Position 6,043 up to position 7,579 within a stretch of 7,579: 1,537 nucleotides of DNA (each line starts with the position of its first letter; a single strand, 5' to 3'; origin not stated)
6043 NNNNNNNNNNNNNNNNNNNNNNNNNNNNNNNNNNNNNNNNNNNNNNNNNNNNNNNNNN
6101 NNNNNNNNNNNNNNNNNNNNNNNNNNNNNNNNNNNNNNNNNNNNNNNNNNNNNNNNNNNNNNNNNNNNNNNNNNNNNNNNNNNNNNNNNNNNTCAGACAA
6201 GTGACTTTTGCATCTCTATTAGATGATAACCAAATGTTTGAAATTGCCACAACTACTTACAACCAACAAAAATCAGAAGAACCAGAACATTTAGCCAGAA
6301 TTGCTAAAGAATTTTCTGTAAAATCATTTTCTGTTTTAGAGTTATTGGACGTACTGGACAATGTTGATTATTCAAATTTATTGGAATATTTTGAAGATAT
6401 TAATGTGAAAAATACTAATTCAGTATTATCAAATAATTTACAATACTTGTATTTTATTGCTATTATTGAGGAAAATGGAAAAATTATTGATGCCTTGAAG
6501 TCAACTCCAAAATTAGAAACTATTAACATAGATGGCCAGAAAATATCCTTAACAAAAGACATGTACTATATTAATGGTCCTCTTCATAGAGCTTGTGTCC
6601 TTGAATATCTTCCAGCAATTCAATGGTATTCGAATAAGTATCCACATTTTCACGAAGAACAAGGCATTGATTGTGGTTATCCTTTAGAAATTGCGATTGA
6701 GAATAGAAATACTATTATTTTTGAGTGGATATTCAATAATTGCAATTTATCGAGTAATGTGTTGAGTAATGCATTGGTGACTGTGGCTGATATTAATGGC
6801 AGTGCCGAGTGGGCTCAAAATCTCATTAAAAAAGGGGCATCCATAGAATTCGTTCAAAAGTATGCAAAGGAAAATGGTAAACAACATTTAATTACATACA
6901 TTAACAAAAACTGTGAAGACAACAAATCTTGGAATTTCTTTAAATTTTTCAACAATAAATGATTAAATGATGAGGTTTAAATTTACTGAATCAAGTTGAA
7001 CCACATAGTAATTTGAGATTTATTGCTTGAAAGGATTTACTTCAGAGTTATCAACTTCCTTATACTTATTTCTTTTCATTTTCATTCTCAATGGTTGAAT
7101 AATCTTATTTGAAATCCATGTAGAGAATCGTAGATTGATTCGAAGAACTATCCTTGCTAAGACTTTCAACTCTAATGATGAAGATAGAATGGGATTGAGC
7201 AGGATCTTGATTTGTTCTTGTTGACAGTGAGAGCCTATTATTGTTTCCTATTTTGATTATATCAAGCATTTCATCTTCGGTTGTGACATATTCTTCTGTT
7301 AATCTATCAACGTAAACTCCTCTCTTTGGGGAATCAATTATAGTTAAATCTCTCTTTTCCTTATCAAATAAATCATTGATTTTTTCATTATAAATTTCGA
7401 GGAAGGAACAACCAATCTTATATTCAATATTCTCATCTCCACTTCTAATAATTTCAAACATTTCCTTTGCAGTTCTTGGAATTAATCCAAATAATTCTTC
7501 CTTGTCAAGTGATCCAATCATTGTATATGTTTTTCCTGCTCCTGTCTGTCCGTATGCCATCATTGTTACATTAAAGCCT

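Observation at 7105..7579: Kinesin motor fragment: intact P-loop, mutated switch I (SSRSH -> PAQSH), no switch II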

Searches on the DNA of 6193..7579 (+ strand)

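Call 59: search_dna_similar(query=window:6193-7579:+, collection=plasmids, mode=near, max_rows=5)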
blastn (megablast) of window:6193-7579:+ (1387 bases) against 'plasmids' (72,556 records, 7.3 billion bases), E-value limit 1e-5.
No match.
